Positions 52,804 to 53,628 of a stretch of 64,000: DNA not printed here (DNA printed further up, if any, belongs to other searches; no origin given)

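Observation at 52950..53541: Single antisense gene breaks the array: stops 1 nt apart, then a divergent AT-rich promoter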

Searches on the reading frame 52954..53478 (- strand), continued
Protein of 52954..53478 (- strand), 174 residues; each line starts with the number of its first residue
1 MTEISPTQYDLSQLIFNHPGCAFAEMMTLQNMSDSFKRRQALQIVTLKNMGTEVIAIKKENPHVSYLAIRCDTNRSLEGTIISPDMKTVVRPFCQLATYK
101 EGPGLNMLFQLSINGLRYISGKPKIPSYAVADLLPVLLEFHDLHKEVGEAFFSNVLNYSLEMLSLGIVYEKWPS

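Call 74: find_encoding_contigs(protein=P0016, flank=8000, max_places=3)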
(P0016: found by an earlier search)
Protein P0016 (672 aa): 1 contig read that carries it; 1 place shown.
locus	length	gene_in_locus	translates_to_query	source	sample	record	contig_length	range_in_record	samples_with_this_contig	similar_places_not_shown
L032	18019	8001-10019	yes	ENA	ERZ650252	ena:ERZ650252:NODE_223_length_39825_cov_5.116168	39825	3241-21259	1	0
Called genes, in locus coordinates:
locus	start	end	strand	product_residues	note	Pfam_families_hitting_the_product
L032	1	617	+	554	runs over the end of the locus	PF04932:Wzy_C (weak)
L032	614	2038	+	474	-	PF13231:PMT_2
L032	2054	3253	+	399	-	PF13439:Glyco_transf_4, PF00534:Glycos_transf_1, PF13692:Glyco_trans_1_4, PF13524:Glyco_trans_1_2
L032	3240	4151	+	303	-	PF10111:Glyco_tranf_2_2, PF13641:Glyco_tranf_2_3, PF00535:Glycos_transf_2, PF13632:Glyco_trans_2_3 (weak)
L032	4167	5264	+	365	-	PF13439:Glyco_transf_4, PF00534:Glycos_transf_1, PF13692:Glyco_trans_1_4, PF20706:GT4-conflict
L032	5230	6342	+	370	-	PF13439:Glyco_transf_4 (faint), PF00534:Glycos_transf_1, PF13692:Glyco_trans_1_4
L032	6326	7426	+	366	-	PF00483:NTP_transferase, PF22640:ManC_GMP_beta-helix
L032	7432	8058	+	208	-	PF02397:Bac_transf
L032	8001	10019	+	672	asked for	PF13196:DUF4012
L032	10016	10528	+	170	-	PF11967:RecO_N, PF02565:RecO_C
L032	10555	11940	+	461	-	PF28494:GlyRS_ins_1 (faint), PF00587:tRNA-synt_2b (weak), PF03129:HGTP_anticodon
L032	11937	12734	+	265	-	-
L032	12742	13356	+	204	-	PF00561:Abhydrolase_1 (faint), PF06821:Ser_hydrolase, PF12697:Abhydrolase_6 (faint), PF12146:Hydrolase_4 (faint)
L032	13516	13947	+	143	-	PF02381:MraZ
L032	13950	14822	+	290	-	PF01795:Methyltransf_5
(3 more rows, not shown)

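Call 75: find_encoding_contigs(protein=P0020, flank=8000, max_places=3)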
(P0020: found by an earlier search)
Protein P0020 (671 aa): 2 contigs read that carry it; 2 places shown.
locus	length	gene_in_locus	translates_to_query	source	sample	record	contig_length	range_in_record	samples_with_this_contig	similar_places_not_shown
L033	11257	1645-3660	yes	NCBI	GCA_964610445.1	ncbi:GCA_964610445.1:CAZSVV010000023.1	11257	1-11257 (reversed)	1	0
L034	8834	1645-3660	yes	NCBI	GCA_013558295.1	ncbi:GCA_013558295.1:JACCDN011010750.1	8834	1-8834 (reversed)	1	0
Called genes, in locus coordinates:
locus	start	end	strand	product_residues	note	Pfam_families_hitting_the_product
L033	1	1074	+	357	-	?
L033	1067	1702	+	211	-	PF02397:Bac_transf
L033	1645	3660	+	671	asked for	PF13196:DUF4012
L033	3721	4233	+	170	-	PF11967:RecO_N, PF02565:RecO_C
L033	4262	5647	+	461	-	PF28494:GlyRS_ins_1 (faint), PF00587:tRNA-synt_2b, PF03129:HGTP_anticodon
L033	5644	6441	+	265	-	-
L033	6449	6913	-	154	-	-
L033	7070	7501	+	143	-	PF02381:MraZ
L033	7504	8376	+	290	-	PF01795:Methyltransf_5, PF13649:Methyltransf_25 (weak)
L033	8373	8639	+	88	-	-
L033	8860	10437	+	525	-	PF03717:PBP_dimer, PF00905:Transpeptidase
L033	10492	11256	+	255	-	?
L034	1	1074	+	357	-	?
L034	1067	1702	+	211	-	PF02397:Bac_transf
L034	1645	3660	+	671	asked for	PF13196:DUF4012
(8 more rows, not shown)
